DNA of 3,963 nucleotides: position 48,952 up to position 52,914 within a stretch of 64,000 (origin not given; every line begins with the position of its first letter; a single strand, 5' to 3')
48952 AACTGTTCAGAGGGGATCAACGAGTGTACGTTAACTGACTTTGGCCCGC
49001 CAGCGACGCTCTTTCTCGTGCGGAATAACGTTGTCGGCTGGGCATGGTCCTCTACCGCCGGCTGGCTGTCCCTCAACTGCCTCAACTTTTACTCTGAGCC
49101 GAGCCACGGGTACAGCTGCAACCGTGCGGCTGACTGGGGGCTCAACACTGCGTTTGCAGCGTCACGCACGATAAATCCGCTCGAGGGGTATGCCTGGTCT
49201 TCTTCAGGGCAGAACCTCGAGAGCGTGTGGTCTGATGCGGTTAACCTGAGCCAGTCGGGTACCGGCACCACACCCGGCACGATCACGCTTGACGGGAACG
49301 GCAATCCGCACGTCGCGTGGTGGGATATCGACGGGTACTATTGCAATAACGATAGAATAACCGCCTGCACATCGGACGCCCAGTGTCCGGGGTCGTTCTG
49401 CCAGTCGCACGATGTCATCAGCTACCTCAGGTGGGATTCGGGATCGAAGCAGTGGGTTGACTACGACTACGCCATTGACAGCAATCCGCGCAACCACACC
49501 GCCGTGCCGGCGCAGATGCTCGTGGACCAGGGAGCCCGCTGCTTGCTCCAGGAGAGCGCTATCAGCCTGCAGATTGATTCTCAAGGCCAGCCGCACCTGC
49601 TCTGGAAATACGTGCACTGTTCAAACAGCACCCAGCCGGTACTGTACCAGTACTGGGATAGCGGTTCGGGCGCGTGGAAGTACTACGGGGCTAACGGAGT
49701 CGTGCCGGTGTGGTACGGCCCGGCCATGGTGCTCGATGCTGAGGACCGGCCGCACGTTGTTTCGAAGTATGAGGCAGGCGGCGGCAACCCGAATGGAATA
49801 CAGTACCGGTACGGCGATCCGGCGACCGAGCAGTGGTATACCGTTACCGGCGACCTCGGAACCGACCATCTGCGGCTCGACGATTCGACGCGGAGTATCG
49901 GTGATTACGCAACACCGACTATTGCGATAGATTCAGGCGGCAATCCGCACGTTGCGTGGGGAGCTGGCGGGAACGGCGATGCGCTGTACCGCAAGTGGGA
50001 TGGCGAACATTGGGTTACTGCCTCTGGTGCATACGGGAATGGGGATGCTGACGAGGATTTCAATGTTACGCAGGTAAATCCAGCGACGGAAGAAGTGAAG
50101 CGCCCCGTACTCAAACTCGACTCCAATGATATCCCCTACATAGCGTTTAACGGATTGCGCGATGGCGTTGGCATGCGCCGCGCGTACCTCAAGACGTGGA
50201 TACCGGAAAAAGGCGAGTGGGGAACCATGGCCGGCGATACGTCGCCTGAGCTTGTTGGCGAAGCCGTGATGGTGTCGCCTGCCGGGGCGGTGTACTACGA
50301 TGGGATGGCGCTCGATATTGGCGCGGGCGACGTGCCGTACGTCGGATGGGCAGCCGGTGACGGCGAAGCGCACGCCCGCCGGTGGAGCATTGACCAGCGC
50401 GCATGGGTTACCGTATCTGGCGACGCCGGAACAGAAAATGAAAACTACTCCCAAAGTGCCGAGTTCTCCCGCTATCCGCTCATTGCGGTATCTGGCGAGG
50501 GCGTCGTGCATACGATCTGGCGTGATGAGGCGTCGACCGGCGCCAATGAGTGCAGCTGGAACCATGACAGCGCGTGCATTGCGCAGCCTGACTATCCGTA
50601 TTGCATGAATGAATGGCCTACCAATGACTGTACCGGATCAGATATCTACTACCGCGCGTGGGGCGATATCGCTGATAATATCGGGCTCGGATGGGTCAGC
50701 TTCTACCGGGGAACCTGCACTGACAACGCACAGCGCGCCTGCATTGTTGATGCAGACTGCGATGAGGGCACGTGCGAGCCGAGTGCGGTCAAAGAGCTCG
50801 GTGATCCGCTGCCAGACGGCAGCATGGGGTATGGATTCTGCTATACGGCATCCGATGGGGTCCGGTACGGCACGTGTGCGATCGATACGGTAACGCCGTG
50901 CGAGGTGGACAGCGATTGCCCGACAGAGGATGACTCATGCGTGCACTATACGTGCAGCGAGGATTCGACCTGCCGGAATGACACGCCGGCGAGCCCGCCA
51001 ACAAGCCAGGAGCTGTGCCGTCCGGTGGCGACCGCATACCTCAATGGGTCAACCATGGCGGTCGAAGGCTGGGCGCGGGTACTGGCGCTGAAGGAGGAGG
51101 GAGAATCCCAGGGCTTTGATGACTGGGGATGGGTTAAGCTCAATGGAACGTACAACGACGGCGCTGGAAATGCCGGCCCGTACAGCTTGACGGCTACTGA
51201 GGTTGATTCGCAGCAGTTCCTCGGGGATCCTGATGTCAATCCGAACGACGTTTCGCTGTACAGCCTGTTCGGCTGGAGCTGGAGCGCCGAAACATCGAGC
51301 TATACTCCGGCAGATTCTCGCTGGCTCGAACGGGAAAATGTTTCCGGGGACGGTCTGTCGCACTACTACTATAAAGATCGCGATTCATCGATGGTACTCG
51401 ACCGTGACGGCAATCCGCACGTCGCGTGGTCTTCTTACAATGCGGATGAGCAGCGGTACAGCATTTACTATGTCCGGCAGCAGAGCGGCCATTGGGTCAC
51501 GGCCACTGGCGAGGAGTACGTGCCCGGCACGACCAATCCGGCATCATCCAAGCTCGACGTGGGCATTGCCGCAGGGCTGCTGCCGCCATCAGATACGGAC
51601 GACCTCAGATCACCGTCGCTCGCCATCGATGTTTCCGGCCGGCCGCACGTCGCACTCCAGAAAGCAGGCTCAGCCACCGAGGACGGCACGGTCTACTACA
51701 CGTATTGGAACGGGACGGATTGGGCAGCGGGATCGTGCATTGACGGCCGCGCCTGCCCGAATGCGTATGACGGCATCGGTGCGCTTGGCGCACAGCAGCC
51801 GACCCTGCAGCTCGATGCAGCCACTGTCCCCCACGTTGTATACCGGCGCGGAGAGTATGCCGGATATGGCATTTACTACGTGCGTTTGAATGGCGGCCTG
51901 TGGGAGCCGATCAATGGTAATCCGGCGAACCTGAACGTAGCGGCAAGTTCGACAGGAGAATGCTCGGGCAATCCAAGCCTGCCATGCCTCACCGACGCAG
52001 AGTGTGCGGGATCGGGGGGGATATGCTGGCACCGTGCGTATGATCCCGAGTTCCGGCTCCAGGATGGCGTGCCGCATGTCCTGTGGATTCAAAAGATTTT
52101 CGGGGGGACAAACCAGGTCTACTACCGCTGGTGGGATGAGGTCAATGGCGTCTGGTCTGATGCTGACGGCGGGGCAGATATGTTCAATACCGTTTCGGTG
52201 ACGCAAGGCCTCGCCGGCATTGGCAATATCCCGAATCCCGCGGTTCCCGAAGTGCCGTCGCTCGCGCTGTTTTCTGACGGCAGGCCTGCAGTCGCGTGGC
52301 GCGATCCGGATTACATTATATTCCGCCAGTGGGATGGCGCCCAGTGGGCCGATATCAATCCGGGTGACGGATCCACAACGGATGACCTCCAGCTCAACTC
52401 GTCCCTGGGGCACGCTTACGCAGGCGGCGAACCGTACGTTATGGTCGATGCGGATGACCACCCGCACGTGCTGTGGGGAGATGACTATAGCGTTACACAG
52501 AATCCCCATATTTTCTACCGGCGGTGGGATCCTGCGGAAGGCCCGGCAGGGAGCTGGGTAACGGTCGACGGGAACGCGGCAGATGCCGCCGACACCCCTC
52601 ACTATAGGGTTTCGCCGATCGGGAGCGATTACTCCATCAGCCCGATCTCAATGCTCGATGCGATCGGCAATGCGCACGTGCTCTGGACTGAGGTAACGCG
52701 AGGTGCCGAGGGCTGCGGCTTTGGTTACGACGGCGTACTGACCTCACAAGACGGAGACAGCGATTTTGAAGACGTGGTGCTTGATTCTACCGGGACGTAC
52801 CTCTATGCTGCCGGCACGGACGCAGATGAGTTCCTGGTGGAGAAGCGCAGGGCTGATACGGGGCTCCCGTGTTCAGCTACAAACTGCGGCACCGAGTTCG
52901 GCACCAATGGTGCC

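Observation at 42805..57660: A 4951-aa giant anchored protein built from stacked beta-propeller repeat families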

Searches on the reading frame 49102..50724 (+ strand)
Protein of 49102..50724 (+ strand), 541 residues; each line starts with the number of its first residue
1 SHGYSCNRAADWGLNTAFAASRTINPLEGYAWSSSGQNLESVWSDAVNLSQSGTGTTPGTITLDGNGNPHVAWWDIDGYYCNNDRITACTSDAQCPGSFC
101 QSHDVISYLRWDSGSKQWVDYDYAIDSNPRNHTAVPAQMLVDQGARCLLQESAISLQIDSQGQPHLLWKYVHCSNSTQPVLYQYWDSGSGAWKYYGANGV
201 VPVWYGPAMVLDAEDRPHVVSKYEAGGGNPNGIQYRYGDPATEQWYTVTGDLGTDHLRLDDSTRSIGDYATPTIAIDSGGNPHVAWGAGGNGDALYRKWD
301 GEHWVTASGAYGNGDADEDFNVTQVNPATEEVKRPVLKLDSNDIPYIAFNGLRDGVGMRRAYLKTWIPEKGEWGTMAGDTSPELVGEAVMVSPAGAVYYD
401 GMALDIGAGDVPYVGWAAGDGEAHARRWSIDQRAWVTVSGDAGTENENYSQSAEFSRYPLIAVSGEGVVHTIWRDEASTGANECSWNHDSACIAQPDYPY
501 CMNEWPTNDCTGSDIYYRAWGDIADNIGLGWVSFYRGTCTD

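Call 11: search_protein_families(library=pfam, proteins=[window:49102-50724:+], max_evalue=1)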
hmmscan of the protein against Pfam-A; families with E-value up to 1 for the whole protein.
window:49102-50724:+ (541 aa): 1 family
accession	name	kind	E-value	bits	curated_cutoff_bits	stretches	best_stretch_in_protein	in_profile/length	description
PF15892.11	BNR_4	-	7.5e-05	22.7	27.3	1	151-193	226-265/272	BNR repeat-containing family member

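Call 49: search_protein_families(library=ncbifam, proteins=[window:49102-50724:+], max_evalue=10)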
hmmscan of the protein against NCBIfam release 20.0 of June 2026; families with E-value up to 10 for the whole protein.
window:49102-50724:+ (541 aa): 1 family
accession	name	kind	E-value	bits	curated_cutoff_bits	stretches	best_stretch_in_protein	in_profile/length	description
TIGR04201.1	Myxo_Cys_RPT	repeat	0.06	13.5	25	1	89-102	5-19/22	Cys-rich repeat-containing protein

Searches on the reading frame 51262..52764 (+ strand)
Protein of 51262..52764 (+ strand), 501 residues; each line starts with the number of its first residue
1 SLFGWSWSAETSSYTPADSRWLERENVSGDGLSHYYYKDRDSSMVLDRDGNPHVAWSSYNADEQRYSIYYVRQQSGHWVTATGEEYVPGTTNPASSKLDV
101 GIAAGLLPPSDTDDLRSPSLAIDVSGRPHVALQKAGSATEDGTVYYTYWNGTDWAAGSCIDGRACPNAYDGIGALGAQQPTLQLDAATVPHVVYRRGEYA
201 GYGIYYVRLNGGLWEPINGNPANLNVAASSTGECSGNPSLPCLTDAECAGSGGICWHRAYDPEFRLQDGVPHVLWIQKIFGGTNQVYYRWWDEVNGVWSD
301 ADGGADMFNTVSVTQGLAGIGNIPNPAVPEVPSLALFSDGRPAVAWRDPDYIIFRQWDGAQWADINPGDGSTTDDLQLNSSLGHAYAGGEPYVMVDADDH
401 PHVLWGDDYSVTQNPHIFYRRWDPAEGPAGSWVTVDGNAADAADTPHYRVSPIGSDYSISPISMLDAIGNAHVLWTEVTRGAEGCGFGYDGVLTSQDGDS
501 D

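Call 11: search_protein_families(library=pfam, proteins=[window:51262-52764:+], max_evalue=1)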
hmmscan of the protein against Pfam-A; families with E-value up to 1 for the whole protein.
window:51262-52764:+ (501 aa): 1 family
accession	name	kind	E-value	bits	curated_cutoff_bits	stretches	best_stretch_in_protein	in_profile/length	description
PF15892.11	BNR_4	-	6.1e-10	39.3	27.3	2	42-80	228-266/272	BNR repeat-containing family member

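Call 49: search_protein_families(library=ncbifam, proteins=[window:51262-52764:+], max_evalue=10)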
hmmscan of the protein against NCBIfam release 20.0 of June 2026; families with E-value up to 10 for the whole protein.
window:51262-52764:+ (501 aa): 1 family
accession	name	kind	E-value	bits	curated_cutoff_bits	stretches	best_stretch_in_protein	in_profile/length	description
NF053835.1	PDIAV_lipo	equivalog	0.5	9.7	90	1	111-151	36-73/458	PDIAV motif-containing lipoprotein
